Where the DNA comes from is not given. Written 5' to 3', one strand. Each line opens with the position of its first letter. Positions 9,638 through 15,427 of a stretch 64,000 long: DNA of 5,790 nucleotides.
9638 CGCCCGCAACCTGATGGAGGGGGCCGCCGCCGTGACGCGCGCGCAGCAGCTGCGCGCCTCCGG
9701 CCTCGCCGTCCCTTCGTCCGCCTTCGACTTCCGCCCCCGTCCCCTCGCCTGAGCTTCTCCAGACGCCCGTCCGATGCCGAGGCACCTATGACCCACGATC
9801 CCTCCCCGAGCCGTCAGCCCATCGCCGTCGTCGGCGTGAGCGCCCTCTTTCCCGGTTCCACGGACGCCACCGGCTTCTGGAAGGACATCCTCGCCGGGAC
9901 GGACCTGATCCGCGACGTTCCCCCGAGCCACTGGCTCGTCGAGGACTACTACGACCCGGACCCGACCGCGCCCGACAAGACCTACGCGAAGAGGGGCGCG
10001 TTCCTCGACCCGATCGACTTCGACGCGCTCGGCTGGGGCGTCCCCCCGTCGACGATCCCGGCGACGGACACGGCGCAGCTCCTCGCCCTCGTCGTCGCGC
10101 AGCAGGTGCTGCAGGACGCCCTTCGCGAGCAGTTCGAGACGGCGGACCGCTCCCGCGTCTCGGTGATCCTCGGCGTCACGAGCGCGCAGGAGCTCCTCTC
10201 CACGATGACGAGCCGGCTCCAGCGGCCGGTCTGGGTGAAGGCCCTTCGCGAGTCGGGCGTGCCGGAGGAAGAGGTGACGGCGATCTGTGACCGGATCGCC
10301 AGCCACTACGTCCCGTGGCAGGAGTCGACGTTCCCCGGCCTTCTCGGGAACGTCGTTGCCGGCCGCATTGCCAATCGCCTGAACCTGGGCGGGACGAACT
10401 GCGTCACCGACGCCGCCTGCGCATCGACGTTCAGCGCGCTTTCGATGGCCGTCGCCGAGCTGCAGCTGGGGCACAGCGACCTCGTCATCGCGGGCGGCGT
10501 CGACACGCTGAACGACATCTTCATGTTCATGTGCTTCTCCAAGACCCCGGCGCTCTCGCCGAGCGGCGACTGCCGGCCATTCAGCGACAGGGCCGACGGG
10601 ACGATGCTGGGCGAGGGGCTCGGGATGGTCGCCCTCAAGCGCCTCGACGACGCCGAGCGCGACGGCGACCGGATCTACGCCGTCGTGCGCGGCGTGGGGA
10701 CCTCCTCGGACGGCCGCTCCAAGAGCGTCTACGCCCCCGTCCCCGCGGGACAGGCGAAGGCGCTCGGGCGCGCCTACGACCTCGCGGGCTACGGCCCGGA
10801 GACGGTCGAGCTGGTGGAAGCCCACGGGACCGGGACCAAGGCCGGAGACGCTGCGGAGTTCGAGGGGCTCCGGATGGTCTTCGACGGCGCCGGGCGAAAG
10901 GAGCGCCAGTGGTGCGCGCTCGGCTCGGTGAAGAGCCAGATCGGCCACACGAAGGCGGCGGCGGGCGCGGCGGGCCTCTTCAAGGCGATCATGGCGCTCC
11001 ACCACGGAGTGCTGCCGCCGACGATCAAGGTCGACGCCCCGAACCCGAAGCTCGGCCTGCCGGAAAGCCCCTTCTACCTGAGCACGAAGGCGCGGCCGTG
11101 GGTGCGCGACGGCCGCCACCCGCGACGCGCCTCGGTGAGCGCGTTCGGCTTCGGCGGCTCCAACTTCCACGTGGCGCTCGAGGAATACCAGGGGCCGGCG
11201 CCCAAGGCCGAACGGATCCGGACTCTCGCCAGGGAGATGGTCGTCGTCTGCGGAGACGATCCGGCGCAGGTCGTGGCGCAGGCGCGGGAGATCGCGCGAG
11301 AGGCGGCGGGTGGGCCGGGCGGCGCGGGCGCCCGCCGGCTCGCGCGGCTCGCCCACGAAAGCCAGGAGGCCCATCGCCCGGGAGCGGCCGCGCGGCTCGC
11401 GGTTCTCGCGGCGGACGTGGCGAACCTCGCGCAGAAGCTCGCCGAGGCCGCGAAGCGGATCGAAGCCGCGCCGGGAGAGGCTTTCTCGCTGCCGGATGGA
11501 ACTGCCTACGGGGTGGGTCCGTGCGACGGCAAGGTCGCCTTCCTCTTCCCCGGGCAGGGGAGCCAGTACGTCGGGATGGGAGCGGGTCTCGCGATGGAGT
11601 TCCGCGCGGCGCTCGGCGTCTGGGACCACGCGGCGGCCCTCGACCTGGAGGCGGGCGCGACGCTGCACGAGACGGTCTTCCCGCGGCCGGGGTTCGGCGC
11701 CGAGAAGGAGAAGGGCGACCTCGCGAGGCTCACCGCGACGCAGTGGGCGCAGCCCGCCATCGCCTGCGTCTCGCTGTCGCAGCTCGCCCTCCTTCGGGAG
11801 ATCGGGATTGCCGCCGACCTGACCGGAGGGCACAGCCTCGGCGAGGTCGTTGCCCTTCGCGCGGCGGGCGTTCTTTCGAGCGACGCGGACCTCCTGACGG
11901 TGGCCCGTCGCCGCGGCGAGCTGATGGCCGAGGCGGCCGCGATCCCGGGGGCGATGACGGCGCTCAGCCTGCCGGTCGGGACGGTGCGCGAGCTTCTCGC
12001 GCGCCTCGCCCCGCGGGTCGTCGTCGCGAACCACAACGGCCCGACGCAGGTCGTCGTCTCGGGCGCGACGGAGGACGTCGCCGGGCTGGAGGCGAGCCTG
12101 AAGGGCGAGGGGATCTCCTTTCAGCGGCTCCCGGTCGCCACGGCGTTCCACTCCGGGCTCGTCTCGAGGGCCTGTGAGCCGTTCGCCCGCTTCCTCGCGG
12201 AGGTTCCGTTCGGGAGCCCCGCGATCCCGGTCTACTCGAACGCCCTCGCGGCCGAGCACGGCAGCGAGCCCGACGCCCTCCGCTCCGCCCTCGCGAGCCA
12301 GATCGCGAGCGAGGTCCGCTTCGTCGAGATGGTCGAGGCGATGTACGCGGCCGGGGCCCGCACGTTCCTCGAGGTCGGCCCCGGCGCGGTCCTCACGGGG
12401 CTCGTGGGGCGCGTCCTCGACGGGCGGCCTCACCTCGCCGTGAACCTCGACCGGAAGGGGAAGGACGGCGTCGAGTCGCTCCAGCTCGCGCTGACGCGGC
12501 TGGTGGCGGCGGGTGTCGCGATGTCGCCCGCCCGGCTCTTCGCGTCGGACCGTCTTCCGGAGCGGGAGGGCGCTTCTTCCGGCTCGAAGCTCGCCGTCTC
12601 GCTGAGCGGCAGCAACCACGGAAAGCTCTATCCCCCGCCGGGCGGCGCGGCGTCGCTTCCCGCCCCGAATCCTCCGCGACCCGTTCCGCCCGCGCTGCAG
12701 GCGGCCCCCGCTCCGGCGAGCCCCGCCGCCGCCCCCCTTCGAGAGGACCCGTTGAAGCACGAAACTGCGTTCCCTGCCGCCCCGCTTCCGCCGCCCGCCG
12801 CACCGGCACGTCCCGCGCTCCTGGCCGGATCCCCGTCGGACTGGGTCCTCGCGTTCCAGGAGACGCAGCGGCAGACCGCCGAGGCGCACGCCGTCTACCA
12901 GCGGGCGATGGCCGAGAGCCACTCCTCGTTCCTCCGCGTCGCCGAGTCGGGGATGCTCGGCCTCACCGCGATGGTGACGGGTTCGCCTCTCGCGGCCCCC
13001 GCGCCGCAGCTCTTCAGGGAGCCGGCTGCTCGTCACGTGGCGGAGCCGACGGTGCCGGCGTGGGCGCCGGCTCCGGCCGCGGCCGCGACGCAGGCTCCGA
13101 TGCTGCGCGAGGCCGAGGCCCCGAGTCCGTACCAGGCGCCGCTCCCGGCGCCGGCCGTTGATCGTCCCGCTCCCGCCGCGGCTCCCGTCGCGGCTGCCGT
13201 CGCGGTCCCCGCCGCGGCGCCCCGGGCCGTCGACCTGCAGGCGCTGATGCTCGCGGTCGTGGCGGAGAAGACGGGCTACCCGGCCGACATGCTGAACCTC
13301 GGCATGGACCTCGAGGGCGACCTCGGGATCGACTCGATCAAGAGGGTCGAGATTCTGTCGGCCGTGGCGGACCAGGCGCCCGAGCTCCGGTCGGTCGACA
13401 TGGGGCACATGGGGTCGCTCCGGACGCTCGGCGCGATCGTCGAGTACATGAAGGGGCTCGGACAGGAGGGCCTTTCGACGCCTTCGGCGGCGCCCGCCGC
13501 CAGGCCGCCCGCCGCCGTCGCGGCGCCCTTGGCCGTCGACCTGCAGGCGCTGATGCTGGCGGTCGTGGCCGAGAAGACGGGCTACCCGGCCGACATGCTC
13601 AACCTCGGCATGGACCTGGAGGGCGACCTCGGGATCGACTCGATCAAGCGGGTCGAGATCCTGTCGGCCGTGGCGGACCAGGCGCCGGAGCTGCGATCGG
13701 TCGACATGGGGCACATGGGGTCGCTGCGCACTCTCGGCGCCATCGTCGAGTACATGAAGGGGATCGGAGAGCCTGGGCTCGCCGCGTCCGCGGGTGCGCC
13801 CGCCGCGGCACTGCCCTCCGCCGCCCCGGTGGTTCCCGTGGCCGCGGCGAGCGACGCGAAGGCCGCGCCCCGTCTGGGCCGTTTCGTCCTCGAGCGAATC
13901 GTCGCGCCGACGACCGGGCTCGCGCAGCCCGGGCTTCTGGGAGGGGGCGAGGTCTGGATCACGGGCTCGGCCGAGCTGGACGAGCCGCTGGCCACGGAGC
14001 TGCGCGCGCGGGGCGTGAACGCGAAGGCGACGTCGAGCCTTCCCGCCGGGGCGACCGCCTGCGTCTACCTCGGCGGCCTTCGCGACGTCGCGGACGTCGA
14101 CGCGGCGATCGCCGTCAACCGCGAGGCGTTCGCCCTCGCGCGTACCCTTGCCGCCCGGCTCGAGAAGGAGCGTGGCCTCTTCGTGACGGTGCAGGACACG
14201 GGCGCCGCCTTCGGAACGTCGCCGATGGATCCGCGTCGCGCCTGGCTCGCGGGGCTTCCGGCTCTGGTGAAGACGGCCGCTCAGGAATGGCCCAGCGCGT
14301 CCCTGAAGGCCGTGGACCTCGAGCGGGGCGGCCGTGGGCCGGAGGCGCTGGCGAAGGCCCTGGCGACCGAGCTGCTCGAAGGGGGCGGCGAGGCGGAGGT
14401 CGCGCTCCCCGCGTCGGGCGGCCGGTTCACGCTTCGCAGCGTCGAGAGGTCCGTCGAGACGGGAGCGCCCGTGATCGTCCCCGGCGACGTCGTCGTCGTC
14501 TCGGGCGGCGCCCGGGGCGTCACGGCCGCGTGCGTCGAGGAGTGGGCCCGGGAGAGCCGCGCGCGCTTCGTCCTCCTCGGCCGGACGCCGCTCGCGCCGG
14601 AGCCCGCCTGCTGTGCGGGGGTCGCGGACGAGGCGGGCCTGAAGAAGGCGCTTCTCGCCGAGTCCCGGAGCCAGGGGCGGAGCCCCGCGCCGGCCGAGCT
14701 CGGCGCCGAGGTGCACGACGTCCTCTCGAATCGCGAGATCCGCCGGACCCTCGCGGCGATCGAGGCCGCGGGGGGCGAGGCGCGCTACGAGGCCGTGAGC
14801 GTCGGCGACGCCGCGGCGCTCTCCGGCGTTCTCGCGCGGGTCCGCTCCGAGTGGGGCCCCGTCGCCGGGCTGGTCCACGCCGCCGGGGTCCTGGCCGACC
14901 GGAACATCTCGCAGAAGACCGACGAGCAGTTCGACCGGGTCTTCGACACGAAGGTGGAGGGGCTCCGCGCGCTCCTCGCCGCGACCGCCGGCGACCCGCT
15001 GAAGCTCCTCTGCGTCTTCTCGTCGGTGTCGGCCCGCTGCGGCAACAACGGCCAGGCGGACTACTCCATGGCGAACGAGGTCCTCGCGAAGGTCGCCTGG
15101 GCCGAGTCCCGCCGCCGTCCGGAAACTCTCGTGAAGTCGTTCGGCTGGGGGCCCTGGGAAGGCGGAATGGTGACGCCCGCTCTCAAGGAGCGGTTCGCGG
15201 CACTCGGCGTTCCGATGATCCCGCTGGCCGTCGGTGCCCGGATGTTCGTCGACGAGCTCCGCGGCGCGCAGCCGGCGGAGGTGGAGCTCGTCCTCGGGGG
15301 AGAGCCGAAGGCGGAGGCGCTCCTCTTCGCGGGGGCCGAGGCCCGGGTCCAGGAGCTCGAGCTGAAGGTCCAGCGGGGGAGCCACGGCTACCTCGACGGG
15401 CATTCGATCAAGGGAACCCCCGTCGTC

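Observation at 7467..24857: Complete myxobacterial-architecture PUFA/secondary-lipid synthase cluster with only two ACPs and a C-terminal AGPAT fusion, in a genome that otherwise looks acidobacterial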

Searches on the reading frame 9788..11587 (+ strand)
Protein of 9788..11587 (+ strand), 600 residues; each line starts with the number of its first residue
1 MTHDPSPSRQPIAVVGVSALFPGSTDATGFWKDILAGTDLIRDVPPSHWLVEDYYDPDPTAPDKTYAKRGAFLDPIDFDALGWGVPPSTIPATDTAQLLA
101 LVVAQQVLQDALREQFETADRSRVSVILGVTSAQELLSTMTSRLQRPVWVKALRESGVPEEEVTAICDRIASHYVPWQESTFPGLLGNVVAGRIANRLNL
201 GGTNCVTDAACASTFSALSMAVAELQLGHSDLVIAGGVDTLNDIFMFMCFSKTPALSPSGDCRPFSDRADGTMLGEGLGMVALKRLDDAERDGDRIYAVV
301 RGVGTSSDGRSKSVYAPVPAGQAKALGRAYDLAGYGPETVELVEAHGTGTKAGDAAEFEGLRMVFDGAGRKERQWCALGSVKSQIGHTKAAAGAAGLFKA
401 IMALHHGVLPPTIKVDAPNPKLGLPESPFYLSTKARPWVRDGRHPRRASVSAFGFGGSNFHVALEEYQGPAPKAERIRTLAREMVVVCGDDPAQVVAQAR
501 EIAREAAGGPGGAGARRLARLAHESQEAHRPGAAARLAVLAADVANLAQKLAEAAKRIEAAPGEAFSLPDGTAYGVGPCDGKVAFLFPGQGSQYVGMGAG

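Call 43: search_protein_families(library=pfam, proteins=[window:9788-11587:+], max_evalue=0.01)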
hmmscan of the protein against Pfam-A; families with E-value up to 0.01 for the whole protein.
window:9788-11587:+ (600 aa): 4 families
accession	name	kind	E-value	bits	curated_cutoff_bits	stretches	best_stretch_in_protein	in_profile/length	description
PF00109.32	ketoacyl-synt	-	4.1e-57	194.1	20.8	1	10-289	2-252/252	Beta-ketoacyl synthase, N-terminal domain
PF02801.28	Ketoacyl-synt_C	-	2.4e-39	134.5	20.8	1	297-415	1-118/119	Beta-ketoacyl synthase, C-terminal domain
PF16197.11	KAsynt_C_assoc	-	1.8e-09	38.4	33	1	418-503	1-81/111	Ketoacyl-synthetase C-terminal extension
PF00108.29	Thiolase_N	-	0.0052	16.6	26.4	0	208-242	82-116/260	Thiolase, N-terminal domain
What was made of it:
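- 9788..16150 (+): pfaA / pfa2-like (2120 aa): KS-AT-ACP-ACP-KR-DH. Domain hits in call 43.
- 9815..11296 (+): PfaA KS domain (aa 10-503). Pfam ketoacyl-synt 4e-57, Ketoacyl-synt_C 2e-39, KAsynt_C_assoc (call 43).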

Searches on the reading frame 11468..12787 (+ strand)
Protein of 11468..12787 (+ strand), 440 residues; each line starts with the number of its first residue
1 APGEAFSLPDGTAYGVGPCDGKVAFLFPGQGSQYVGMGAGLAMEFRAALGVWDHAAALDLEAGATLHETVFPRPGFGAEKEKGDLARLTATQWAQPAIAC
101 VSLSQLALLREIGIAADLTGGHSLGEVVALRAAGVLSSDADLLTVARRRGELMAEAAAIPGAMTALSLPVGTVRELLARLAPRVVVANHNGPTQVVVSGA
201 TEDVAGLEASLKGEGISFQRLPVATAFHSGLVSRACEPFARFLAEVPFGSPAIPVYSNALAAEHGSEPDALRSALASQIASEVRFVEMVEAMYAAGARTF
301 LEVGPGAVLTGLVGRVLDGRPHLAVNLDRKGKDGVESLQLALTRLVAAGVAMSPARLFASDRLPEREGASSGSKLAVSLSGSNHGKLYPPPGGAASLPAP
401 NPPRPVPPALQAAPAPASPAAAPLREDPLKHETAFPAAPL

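Call 43: search_protein_families(library=pfam, proteins=[window:11468-12787:+], max_evalue=0.01)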
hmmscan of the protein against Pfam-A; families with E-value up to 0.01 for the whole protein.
window:11468-12787:+ (440 aa): 1 family
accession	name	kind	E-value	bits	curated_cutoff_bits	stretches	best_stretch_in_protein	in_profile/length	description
PF00698.26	Acyl_transf_1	-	6e-44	151.2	32.7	1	25-345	2-312/319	Acyl transferase domain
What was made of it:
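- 11540..12502 (+): PfaA malonyl/acyl transferase domain (aa 585-905). Pfam Acyl_transf_1 6e-44 (call 43).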

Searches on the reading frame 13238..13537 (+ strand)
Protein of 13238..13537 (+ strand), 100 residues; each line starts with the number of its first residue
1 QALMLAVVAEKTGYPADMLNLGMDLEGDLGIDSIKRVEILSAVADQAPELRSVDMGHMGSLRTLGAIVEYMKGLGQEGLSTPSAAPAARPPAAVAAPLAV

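Call 43: search_protein_families(library=pfam, proteins=[window:13238-13537:+], max_evalue=0.01)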
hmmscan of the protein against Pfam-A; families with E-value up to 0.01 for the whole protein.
window:13238-13537:+ (100 aa): 1 family
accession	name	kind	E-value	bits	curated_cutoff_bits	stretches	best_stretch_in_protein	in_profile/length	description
PF00550.31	PP-binding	-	5.2e-08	33.5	20.8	1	5-70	4-66/67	Phosphopantetheine attachment site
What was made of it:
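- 13250..13447 (+): ACP 1 (aa 1155-1220). Pfam PP-binding 5e-08 (call 43).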

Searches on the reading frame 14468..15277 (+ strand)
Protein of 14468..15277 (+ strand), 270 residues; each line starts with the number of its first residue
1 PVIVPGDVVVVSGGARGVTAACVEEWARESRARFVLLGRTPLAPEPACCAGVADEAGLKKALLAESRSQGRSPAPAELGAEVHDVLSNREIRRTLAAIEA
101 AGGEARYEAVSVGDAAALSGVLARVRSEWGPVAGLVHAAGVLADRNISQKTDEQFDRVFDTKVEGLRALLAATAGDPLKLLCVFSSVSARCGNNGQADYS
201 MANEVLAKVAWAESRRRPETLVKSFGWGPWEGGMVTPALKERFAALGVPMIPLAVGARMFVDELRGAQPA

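Call 43: search_protein_families(library=pfam, proteins=[window:14468-15277:+], max_evalue=0.01)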
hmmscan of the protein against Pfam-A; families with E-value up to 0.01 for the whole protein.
window:14468-15277:+ (270 aa): 3 families
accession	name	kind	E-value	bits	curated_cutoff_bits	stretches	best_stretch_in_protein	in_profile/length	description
PF08659.16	KR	-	1.9e-32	113.1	22.6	1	9-231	3-179/180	KR domain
PF00106.31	adh_short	-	1.4e-10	41.4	26.6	1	78-171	23-117/195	short chain dehydrogenase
PF13561.12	adh_short_C2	-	3.1e-09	37.2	27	1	76-173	17-115/236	Enoyl-(Acyl carrier protein) reductase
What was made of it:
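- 14492..15160 (+): PfaA KR domain (aa 1569-1791). Pfam KR 1.9e-32 (call 43).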
